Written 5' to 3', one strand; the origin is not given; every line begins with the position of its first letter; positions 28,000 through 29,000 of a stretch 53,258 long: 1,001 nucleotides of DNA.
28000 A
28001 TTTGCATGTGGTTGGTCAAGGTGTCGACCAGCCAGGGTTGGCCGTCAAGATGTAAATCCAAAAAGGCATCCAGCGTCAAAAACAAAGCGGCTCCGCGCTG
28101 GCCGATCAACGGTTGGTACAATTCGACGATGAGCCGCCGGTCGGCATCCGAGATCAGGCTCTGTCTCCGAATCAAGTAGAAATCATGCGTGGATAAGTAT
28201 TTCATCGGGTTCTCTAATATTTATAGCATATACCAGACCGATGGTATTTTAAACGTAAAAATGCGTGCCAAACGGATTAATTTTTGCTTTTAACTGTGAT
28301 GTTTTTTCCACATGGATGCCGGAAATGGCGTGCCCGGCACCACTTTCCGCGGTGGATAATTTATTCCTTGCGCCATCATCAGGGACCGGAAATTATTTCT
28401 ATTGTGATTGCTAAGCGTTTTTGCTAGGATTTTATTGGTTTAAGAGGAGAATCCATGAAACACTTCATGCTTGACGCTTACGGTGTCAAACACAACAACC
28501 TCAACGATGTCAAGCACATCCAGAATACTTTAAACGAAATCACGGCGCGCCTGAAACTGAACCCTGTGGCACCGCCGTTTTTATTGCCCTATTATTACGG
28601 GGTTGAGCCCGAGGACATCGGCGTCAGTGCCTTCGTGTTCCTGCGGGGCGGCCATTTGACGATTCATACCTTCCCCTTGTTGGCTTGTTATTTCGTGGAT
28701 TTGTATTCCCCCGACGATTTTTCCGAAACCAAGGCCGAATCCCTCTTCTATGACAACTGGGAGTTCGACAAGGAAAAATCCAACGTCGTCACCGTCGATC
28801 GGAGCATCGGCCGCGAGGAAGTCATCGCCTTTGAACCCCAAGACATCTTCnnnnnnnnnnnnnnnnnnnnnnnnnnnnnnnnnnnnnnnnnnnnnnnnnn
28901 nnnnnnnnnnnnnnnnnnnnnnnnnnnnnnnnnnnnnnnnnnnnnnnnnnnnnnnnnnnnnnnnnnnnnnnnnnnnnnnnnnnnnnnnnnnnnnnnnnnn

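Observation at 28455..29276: Fused tandem AdoMetDC-like pseudo-dimer with a single surviving pyruvoyl-forming site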

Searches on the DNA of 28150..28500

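Call 71: search_rna_families(source=window, start=28150, end=28500, threshold=evalue, max_evalue=1)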
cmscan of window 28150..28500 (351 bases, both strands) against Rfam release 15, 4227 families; matches with E-value up to 1: 0.
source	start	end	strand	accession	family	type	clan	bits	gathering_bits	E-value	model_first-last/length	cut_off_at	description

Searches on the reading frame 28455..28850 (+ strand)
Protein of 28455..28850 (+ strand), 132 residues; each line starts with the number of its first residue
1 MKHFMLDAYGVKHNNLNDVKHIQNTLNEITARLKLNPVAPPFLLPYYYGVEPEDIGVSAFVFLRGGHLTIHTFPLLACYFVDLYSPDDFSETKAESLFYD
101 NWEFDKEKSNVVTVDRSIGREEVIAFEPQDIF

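Call 3: search_protein_families(library=pfam, proteins=[window:28455-28850:+], max_evalue=1)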
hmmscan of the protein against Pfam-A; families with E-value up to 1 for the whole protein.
window:28455-28850:+ (132 aa): 1 family
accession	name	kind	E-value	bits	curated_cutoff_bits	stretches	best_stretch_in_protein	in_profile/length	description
PF02675.21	AdoMet_dc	-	1.9e-14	54.3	25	1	3-115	1-105/107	S-adenosylmethionine decarboxylase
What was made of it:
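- On Eukaryotic class 2 AdoMetDC (PF01536): Only PF02675 is hit (call 3), and the cleavage site is in the C-terminal module.
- The Pfam family is AdoMet_dc (call 3).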

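Call 4: search_protein_families(library=ncbifam, proteins=[window:28455-28850:+], max_evalue=1)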
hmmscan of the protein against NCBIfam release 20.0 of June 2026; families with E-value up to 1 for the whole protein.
window:28455-28850:+ (132 aa): 1 family
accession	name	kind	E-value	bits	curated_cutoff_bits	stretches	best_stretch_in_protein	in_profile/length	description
TIGR03330.1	SAM_DCase_Bsu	equivalog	1e-09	38.7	75.65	1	2-116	5-111/112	adenosylmethionine decarboxylase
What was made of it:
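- Closest known: Class 1b AdoMetDC. Different: Here there is one chain and one site, HTWPE is lost, and the TIGR03330 score is below its cut-off (call 4).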
